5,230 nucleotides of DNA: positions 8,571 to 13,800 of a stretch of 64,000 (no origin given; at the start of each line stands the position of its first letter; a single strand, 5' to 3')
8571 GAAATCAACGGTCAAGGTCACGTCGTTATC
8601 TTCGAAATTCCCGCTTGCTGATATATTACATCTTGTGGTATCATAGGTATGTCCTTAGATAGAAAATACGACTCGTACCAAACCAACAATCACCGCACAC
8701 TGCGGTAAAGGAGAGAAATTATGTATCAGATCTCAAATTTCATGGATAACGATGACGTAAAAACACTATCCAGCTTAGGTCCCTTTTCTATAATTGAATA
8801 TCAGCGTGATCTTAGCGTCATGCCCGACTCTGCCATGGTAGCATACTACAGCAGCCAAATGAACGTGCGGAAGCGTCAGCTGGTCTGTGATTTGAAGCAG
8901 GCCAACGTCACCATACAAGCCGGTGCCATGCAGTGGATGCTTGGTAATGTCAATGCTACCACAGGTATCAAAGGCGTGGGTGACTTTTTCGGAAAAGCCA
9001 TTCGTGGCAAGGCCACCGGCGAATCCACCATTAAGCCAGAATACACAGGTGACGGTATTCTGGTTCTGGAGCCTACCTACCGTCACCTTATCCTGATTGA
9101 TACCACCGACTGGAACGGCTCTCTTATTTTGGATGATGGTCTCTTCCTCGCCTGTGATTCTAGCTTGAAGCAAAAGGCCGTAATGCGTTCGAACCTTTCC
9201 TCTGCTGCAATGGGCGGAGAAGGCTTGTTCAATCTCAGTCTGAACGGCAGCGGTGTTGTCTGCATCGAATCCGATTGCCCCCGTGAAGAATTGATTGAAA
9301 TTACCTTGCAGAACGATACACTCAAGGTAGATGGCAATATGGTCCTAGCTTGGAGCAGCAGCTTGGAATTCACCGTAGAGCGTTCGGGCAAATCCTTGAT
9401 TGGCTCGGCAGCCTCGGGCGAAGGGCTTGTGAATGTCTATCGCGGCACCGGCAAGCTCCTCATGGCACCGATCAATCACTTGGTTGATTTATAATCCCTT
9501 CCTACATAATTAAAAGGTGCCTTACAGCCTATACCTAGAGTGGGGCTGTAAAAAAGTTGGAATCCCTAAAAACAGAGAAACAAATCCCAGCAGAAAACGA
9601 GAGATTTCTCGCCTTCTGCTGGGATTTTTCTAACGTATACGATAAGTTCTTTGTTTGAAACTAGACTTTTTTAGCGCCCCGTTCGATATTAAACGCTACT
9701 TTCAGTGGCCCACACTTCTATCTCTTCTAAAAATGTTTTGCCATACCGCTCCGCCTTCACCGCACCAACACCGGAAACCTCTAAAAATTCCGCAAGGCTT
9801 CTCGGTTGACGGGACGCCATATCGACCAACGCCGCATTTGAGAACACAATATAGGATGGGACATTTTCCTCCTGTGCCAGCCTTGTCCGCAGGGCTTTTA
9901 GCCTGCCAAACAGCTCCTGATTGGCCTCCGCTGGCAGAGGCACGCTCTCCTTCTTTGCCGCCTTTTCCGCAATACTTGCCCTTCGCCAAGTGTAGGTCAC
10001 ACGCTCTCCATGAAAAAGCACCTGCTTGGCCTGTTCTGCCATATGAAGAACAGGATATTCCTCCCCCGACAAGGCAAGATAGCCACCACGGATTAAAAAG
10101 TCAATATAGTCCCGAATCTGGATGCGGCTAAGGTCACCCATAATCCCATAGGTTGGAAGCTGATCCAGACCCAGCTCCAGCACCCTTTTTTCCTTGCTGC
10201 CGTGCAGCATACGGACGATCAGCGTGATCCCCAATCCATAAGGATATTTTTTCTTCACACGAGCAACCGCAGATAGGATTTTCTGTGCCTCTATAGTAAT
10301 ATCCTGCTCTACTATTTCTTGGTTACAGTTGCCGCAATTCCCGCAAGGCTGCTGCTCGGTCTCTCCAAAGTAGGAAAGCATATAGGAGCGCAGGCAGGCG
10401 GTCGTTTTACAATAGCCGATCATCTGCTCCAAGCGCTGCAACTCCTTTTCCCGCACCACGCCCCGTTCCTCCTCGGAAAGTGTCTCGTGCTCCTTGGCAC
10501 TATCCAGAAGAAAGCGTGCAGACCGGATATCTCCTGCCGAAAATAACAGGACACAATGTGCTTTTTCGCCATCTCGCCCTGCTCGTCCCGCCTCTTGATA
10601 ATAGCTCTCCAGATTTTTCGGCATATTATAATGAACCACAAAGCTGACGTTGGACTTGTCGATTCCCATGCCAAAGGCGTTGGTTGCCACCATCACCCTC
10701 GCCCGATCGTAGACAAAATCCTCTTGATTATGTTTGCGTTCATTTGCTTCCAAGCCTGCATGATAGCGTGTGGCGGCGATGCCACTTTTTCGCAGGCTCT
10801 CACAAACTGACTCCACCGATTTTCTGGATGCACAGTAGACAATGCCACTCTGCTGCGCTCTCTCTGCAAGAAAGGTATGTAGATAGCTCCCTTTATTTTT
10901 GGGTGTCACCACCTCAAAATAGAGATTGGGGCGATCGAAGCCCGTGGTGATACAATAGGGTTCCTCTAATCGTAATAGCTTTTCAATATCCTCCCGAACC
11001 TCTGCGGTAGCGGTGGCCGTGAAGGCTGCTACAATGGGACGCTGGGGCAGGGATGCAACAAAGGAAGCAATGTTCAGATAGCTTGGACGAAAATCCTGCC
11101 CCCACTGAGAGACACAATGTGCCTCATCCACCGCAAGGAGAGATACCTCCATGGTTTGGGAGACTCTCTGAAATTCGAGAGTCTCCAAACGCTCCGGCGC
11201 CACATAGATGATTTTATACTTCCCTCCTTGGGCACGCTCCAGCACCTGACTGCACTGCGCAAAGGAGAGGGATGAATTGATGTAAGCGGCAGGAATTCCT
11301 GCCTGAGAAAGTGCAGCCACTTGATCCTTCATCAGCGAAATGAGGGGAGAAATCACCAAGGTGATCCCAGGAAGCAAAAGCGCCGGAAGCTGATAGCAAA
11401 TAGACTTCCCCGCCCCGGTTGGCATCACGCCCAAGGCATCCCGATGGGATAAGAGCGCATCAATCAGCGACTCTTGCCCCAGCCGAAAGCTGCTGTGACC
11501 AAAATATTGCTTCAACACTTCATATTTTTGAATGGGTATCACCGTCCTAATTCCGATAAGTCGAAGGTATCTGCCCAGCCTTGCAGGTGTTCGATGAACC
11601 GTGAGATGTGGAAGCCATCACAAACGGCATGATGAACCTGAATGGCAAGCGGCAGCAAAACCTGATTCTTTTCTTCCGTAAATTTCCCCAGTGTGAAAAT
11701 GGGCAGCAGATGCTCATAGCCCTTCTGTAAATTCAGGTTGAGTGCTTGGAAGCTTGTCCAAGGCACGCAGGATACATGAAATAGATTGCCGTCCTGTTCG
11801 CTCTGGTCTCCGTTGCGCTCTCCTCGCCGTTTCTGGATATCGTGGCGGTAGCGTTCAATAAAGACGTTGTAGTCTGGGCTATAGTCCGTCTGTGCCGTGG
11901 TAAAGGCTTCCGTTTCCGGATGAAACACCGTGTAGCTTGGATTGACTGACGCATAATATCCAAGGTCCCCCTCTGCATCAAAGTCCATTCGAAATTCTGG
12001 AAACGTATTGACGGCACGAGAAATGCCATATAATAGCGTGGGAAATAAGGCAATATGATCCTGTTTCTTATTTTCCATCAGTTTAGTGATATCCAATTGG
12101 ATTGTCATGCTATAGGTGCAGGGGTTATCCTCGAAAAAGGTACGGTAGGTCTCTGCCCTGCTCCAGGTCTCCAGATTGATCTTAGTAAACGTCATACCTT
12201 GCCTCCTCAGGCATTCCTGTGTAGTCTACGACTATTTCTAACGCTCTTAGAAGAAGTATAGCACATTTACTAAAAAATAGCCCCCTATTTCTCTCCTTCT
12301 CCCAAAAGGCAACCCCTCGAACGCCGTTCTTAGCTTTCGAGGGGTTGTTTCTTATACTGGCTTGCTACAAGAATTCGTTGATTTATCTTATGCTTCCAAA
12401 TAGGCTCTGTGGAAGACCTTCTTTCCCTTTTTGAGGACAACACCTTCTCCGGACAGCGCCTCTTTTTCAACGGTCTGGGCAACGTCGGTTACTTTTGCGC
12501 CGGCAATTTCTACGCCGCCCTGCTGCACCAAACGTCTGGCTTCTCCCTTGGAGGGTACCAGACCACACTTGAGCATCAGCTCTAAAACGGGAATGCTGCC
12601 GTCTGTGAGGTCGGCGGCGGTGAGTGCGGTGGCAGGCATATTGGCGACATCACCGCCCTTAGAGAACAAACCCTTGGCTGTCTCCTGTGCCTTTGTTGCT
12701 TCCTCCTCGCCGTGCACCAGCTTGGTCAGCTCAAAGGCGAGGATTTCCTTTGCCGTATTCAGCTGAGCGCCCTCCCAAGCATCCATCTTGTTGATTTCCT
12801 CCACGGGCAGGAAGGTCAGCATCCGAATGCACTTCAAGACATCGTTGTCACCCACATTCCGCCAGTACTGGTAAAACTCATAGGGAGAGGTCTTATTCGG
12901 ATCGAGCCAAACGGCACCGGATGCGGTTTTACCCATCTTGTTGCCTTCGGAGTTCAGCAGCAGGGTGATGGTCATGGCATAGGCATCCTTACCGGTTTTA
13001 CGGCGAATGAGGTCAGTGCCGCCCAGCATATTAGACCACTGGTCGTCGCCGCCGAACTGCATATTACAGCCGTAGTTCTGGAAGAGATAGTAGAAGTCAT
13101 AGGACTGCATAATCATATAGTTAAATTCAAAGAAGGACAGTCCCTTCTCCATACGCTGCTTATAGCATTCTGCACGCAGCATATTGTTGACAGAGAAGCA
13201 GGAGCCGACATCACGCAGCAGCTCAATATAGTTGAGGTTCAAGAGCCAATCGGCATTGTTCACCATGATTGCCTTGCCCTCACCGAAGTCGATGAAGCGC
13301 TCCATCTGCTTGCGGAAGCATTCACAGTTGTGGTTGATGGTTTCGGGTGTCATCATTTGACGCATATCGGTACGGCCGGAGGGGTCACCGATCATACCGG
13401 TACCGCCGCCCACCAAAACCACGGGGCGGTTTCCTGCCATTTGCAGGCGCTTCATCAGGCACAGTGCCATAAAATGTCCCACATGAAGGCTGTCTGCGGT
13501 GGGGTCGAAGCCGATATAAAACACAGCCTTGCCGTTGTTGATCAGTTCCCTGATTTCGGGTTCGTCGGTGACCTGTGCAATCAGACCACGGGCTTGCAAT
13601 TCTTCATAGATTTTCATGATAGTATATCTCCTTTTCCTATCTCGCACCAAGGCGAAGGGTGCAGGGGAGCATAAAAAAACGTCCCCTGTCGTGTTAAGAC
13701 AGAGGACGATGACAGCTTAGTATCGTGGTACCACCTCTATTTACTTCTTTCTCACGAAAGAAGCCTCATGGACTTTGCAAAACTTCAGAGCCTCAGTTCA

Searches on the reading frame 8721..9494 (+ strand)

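Call 3: search_protein_families(library=pfam, proteins=[window:8721-9494:+], max_evalue=0.01)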
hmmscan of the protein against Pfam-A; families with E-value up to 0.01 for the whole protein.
window:8721-9494:+ (257 aa): 1 family
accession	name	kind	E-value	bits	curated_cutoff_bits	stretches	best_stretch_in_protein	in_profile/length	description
PF01987.23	AIM24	-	2.7e-43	148.5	25.7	1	51-250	8-204/205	Mitochondrial biogenesis AIM24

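Call 4: search_protein_families(library=ncbifam, proteins=[window:8721-9494:+], max_evalue=0.01)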
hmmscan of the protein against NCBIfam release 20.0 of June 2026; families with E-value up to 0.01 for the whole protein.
window:8721-9494:+ (257 aa): 1 family
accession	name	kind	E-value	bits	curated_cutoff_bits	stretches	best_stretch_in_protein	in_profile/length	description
TIGR00266.1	TIGR00266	hypoth_equivalog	3e-14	53.1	96.6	1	61-248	22-202/222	TIGR00266 family protein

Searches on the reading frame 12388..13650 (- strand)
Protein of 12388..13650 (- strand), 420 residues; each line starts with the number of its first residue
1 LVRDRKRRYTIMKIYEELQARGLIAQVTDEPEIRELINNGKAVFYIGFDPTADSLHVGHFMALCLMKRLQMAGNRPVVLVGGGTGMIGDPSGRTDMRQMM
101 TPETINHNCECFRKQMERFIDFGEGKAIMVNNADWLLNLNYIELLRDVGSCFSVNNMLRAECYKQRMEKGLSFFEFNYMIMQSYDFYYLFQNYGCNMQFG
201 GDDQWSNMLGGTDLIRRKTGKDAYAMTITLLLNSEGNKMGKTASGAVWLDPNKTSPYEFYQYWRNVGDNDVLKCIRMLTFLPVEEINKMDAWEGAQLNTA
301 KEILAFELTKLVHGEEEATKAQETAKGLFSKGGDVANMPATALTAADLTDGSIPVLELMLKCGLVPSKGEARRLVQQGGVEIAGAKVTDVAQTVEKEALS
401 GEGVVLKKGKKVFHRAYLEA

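Call 37: search_protein_families(library=pfam, proteins=[window:12388-13650:-], max_evalue=0.00001)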
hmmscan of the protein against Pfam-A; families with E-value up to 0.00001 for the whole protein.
window:12388-13650:- (420 aa): 3 families
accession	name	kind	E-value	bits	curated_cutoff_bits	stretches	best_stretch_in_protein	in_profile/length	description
PF00579.31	tRNA-synt_1b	-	3.9e-80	269.7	21.1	1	39-329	3-291/292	tRNA synthetases class I (W and Y)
PF22421.1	SYY_C-terminal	-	1.8e-12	47.4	27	1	345-414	11-81/83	Tyrosine--tRNA ligase SYY-like C-terminal domain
PF01479.30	S4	-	9.1e-07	29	22.8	1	362-397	10-45/48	S4 domain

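Call 39: find_homologous_proteins(query=window:12388-13650:-, max_evalue=1e-100)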
Query window:12388-13650:- (420 aa): 8000 proteins with E <= 1e-100 among 8000 candidates; the best 120 are listed.
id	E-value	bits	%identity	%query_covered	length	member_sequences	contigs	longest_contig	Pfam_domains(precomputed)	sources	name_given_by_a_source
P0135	5.6e-278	940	100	97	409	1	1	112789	PF22421.2,PF00579.32,PF01479.31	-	-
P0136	2.3e-276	934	79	92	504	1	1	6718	PF22421.2,PF00579.32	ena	-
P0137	2.4e-269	911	57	96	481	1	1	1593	PF22421.2,PF00579.32,PF01479.31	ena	-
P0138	2.0e-263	892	94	97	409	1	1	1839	PF22421.2,PF00579.32,PF01479.31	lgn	-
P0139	7.0e-251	850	89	97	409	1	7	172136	PF22421.2,PF00579.32,PF01479.31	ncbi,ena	-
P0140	6.7e-250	847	89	97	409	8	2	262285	PF22421.2,PF00579.32,PF01479.31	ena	-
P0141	3.1e-249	845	88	97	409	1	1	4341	PF22421.2,PF00579.32,PF01479.31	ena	-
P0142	3.2e-249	845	86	100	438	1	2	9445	PF22421.2,PF00579.32,PF01479.31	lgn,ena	-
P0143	5.6e-249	844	88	97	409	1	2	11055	PF22421.2,PF00579.32,PF01479.31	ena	-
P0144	6.4e-249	844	88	97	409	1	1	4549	PF22421.2,PF00579.32,PF01479.31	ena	-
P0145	7.3e-249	844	88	97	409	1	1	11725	PF22421.2,PF00579.32,PF01479.31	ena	-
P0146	9.8e-249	843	88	97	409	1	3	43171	PF22421.2,PF00579.32,PF01479.31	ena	-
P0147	9.8e-249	843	88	97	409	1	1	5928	PF22421.2,PF00579.32,PF01479.31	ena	-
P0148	9.8e-249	843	87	99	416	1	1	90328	PF22421.2,PF00579.32,PF01479.31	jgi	-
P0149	9.9e-249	843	88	97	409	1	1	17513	PF22421.2,PF00579.32,PF01479.31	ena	-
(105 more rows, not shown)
